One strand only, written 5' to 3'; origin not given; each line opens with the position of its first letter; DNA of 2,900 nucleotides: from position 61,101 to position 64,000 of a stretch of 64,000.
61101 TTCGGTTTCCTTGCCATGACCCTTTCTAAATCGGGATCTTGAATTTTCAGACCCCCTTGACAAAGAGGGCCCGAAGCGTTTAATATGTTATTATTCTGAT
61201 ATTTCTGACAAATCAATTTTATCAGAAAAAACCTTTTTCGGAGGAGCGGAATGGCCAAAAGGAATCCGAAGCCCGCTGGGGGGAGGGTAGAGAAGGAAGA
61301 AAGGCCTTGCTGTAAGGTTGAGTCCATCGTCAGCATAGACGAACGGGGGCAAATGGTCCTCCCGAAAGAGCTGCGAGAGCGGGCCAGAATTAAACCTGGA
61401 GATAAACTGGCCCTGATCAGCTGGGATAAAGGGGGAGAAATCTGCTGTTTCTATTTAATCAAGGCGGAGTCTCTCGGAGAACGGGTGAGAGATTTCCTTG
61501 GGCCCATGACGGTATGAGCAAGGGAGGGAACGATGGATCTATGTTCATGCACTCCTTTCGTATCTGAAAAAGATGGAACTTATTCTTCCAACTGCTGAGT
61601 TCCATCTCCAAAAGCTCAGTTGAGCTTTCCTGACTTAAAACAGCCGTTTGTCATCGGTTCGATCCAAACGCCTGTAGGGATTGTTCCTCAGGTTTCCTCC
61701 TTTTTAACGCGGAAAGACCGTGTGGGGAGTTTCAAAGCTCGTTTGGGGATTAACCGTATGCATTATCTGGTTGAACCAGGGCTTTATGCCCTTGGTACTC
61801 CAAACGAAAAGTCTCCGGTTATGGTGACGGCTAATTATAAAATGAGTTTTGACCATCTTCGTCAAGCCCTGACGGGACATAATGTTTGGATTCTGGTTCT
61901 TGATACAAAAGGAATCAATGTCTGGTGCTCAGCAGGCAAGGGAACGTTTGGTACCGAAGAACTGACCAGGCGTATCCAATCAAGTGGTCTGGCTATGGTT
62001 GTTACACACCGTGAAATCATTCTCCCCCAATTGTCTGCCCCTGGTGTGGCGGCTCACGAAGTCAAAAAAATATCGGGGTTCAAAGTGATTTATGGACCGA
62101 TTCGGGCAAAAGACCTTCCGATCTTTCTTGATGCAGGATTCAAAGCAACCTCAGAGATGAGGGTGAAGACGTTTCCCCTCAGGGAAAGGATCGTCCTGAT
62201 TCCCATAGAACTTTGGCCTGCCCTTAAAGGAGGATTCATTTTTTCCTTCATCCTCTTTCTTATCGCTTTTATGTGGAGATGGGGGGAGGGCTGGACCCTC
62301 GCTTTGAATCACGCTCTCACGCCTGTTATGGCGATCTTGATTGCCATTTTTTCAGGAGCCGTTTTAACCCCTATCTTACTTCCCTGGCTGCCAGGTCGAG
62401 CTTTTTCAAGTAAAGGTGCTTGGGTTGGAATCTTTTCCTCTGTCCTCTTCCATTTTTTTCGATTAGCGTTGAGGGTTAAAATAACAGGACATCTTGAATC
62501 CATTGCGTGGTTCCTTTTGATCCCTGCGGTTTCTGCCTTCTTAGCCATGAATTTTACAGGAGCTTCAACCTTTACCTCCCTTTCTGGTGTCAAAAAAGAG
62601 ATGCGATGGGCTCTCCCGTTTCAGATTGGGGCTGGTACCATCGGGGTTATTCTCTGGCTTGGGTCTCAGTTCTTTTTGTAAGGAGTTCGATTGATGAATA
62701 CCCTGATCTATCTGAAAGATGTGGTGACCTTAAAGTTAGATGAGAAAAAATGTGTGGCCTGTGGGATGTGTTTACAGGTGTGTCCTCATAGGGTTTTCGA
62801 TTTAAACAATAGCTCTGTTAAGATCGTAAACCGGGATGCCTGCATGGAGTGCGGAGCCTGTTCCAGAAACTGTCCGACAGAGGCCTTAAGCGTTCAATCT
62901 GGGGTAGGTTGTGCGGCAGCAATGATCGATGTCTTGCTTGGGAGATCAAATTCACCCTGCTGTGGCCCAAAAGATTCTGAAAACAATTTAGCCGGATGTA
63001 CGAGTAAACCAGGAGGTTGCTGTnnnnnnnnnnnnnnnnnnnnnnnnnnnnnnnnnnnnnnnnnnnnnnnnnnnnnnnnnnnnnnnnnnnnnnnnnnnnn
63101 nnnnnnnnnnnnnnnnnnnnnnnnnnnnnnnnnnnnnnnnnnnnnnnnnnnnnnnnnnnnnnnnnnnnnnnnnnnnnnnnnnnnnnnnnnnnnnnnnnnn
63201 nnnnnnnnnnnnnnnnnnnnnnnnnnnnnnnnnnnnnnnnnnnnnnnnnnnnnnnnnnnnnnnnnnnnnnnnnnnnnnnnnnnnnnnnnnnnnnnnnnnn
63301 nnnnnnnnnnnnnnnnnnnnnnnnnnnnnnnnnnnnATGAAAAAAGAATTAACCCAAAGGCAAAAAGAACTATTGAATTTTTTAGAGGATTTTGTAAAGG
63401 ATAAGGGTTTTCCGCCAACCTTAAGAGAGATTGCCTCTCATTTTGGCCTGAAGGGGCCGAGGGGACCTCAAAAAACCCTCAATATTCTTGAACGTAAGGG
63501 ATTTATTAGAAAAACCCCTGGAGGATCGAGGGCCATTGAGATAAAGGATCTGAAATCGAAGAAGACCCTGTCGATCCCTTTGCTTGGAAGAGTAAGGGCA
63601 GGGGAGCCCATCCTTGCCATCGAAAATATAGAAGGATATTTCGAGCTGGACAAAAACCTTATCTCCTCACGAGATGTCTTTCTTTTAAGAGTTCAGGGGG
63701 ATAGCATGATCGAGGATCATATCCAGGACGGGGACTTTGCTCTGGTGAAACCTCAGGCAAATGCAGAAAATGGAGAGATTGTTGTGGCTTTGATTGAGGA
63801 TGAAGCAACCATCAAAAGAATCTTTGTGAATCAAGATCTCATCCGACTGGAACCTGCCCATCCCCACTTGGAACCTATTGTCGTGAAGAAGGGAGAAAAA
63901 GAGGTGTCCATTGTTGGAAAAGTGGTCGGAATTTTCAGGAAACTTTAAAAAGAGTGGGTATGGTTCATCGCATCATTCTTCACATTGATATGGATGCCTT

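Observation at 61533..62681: In-frame UGA between an SD-led Cys-rich N-terminus and the HgcA body, with a SECIS-like hairpin: candidate Cys-Sec HgcA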

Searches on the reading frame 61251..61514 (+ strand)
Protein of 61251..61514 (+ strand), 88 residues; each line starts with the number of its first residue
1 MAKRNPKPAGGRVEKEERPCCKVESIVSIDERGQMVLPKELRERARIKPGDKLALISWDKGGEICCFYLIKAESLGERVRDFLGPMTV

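Call 18: search_protein_families(library=ncbifam, proteins=[window:61251-61514:+], max_evalue=0.01)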
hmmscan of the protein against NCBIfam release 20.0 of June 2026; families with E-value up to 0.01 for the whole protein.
window:61251-61514:+ (88 aa): 6 families
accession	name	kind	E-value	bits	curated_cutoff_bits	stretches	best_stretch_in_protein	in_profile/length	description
NF040962.1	near_HgcAB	equivalog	2e-35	120.4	70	1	20-86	1-67/70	HgcAB-associated protein HgcC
TIGR01439.1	lp_hng_hel_AbrB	domain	1.2e-09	37.8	28.3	1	26-57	1-32/44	transcriptional regulator, AbrB family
TIGR02851.1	spore_V_T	equivalog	3.8e-05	23.6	235.9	1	28-65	8-44/180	stage V sporulation protein T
NF033820.0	STM0539_fam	subfamily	0.0013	18.4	50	1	29-61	80-112/141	STM0539 family protein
TIGR02609.1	doc_partner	hypoth_equivalog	0.0043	17.4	55.9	1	35-61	12-38/74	putative addiction module antidote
NF001476.0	PRK00326.2-2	equivalog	0.0054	16.4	162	1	25-51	92-116/163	division/cell wall cluster transcriptional repressor MraZ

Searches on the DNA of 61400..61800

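Call 8: search_rna_families(source=window, start=61400, end=61800, threshold=evalue, max_evalue=10)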
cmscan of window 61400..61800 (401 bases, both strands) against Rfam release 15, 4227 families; matches with E-value up to 10: 2.
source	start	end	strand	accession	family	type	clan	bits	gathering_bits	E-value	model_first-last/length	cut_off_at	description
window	61527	61603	+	RF00108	SNORD116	Gene; snRNA; snoRNA; CD-box;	-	19.9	35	0.6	1-92/92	no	Small nucleolar RNA SNORD116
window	61729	61798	+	RF01378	CRISPR-DR65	Gene; CRISPR;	-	17.6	43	4.7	1-37/37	no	CRISPR RNA direct repeat element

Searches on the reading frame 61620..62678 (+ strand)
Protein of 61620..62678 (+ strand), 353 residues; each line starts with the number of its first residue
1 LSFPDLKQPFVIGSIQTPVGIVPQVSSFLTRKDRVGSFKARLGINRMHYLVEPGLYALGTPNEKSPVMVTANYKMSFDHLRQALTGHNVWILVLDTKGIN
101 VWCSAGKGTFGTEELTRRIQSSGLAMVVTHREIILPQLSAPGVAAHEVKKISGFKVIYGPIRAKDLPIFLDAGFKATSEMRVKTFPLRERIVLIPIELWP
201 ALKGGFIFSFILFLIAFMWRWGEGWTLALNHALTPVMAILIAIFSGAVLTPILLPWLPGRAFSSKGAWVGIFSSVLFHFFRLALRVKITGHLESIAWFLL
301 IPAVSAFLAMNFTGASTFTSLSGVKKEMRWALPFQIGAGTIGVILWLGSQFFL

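Call 9: find_related_loci(query=window:61620-62678:+, collection=genome_contigs, flank=6000)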
Query window:61620-62678:+ (353 aa) in genome_contigs; peptide patterns used: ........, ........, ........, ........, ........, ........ (x = any residue, [..] = any of these).
227 stretches matched a pattern; 172 encode a relative of the query (tblastn E <= 1e-3); the best 80 are kept; 80 distinct loci.
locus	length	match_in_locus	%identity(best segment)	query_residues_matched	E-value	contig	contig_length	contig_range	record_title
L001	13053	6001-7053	74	1-351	4e-169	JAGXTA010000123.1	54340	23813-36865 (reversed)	MAG: Deltaproteobacteria bacterium isolate CROMO_BS_46_3 c_000000706842, whole genome shotgun sequence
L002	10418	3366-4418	70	1-351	3e-159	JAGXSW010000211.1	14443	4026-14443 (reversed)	MAG: Syntrophaceae bacterium isolate CROMO_BS_212_2_0 c_000000848744, whole genome shotgun sequence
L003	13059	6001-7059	69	1-353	6e-159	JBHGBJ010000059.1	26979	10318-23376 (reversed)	MAG: Thermodesulfobacteriota bacterium isolate SBS.BIN.12 SBSBIN12_contig_59, whole genome shotgun sequence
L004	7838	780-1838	68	1-353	4e-155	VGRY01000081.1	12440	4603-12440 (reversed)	MAG: Deltaproteobacteria bacterium isolate K_DeepCast_100m_mx_276 K_DeepCast_100m_mx_276_Ga0194127_10007139, whole genom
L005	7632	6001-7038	71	6-351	2e-154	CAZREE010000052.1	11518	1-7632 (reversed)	MAG TPA_asm: uncultured Syntrophorhabdus sp. isolate binchicken_co377_150 genome assembly, contig: NODE_4205_length_1151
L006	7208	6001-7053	67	1-351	6e-154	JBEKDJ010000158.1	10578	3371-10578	MAG: Thermodesulfobacteriota bacterium isolate SPRUCE 180 SPRUCE_180_158, whole genome shotgun sequence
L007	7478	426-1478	68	1-351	2e-150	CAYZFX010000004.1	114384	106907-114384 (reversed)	MAG TPA_asm: uncultured Syntrophorhabdus sp. isolate binchicken_co40_106 genome assembly, contig: NODE_207_length_114384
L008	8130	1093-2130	68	7-352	4e-150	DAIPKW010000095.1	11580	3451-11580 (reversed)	MAG TPA_asm: Thermodesulfobacteriota bacterium isolate CTOTU21550 NODE_2637_length_11580_cov_79.345423, whole genome sho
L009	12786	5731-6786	64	2-353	4e-146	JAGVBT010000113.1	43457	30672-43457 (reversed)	MAG: Deltaproteobacteria bacterium isolate DeMMO6_17 c_000000078011, whole genome shotgun sequence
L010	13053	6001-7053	65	1-351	5e-145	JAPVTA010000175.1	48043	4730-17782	MAG: Thermodesulfobacteriota bacterium isolate MW3_metabat.11 k97_425916, whole genome shotgun sequence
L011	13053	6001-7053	68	1-351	3e-145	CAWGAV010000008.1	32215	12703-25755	MAG: uncultured delta proteobacterium isolate MFD04408.bin.3.102 genome assembly, contig: contig_14147, whole genome sho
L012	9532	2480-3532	65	1-351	6e-145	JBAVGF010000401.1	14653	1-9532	MAG: Thermodesulfobacteriota bacterium isolate MFD06953_ilm_asm_bin13 k127_75337, whole genome shotgun sequence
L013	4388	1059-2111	63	1-351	3e-147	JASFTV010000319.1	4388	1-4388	MAG: Desulfobacteraceae bacterium isolate D1103U20metaG_sub_Bin_336 D1103U20metaG_FD_scaffold_8725_c1, whole genome shot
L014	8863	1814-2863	69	2-351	4e-144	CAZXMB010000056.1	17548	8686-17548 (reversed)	MAG TPA_asm: uncultured Syntrophaceae bacterium isolate SRP098346_co1_431 genome assembly, contig: NODE_3301_length_1754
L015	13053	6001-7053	63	1-351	2e-141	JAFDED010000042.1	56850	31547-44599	MAG: Deltaproteobacteria bacterium isolate Meg19_1012_Bin_441 Meg19_1012_Bin_441_scaffold_2093, whole genome shotgun seq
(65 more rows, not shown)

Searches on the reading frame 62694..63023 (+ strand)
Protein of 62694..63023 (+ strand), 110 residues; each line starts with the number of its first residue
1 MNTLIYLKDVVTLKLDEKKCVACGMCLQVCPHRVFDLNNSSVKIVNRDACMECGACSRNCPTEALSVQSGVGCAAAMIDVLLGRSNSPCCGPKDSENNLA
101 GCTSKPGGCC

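Call 18: search_protein_families(library=ncbifam, proteins=[window:62694-63023:+], max_evalue=0.01)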
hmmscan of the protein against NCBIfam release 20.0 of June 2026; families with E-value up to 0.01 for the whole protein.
window:62694-63023:+ (110 aa): 99 families (the best 25 are shown)
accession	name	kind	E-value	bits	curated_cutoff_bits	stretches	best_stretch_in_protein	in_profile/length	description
NF040864.1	HgcB_ferredoxin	equivalog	1e-35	121.4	99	1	6-91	2-87/93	mercury methylation ferredoxin HgcB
NF043039.1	HgcAB_like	equivalog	5.1e-15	55.9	285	1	10-66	292-350/350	HgcAB-like fusion protein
NF058577.1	FdxA_fam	equivalog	1.3e-12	47.7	65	2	18-64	7-52/52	4Fe-4S ferredoxin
NF038196.1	ferrodoxin_EFR1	subfamily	5.8e-11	42.9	75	1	15-68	182-232/242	EFR1 family ferrodoxin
NF040770.1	hetero_SS_HdrA2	exception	9e-11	40.6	1100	1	9-69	568-627/777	CoB-CoM heterodisulfide reductase HdrA2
TIGR02179.1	PorD_KorD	subfamily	1.1e-10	41.5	60.05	1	15-67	22-74/78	2-oxoacid:acceptor oxidoreductase, delta subunit, pyruvate/2-ketoisovalerate family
TIGR03294.1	FrhG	equivalog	2.1e-10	40.7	245.5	2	9-64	165-219/228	coenzyme F420 hydrogenase subunit gamma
NF040684.1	PorD_Arch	equivalog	2.3e-10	40.4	120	1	15-67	29-81/85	pyruvate synthase subunit PorD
NF007203.0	PRK09624.1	equivalog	1.3e-09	38.2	171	1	10-67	43-100/105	pyuvate ferredoxin oxidoreductase subunit delta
NF007202.0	PRK09623.1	equivalog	1.4e-09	38.2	166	1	15-67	48-100/105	3-methyl-2-oxobutanoate dehydrogenase subunit delta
NF045874.1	Vhu_polyferre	exception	1.4e-09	37.2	600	1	8-77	186-255/381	F420-non-reducing hydrogenase associated-polyferredoxin VhuB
TIGR04395.1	cutC_activ_rSAM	equivalog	1.9e-09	37.2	360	1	15-80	51-118/309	choline TMA-lyase-activating enzyme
NF007382.0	PRK09898.1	equivalog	2e-09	37.3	213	1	6-67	142-200/208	ferredoxin-like protein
NF042909.1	FMH_DH_FwdF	exception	2.5e-09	36.7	375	1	12-68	251-314/336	tungsten-dependent formylmethanofuran dehydrogenase subunit FwdF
TIGR02494.1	PFLE_PFLC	subfamily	4.2e-09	36.1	174.35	1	12-80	42-112/293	glycyl-radical enzyme activating protein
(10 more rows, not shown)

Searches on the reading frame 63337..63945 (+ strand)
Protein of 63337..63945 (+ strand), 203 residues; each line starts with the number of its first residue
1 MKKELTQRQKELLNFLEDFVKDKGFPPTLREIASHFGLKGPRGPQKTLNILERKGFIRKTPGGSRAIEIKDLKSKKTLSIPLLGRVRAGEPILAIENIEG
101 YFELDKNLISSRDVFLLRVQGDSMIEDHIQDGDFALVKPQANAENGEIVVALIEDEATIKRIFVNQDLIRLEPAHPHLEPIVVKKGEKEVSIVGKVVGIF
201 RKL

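Call 18: search_protein_families(library=ncbifam, proteins=[window:63337-63945:+], max_evalue=0.01)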
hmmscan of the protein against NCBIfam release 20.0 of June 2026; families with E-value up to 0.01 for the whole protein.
window:63337-63945:+ (203 aa): 2 families
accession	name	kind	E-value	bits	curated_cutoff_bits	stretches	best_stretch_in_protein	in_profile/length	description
TIGR00498.1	lexA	equivalog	1e-67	227.7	110.95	1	3-203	2-202/203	transcriptional repressor LexA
NF007621.2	PRK10276.1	subfamily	5.8e-20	71.5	110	1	88-199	2-113/115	translesion error-prone DNA polymerase V autoproteolytic subunit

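Call 27: find_encoding_contigs(protein=window:63337-63945:+, flank=10000, max_places=4)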
Protein window:63337-63945:+ (203 aa): 4 contigs read that carry it; 2 places shown.
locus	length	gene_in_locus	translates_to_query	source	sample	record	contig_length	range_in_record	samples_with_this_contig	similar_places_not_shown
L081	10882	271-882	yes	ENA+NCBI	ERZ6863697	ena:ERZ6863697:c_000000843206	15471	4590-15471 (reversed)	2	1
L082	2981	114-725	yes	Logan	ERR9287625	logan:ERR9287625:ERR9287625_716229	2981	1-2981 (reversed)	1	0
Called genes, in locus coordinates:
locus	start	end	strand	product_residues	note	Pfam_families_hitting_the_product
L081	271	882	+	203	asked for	PF01726:LexA_DNA_bind, PF00717:Peptidase_S24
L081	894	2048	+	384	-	PF00817:IMS, PF11798:IMS_HHH, PF21999:IMS_HHH_1, PF11799:IMS_C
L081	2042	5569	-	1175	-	PF00128:Alpha-amylase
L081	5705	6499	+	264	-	PF01904:DUF72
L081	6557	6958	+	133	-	PF01502:PRA-CH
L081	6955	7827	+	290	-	PF01634:HisG, PF08029:HisG_C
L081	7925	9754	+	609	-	PF02550:AcetylCoA_hydro, PF13336:AcetylCoA_hyd_C, PF13302:Acetyltransf_3, PF00583:Acetyltransf_1, PF13420:Acetyltransf_4, PF13508:Acetyltransf_7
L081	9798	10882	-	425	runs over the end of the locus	PF05958:tRNA_U5-meth_tr, PF05175:MTS (weak), PF02475:TRM5-TYW2_MTfase (weak), PF03602:Cons_hypoth95 (weak), PF13847:Methyltransf_31, PF09445:Methyltransf_15 (faint), PF13649:Methyltransf_25 (weak)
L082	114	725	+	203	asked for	PF01726:LexA_DNA_bind, PF00717:Peptidase_S24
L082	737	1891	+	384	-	PF00817:IMS, PF11798:IMS_HHH, PF21999:IMS_HHH_1, PF11799:IMS_C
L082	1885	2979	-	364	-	?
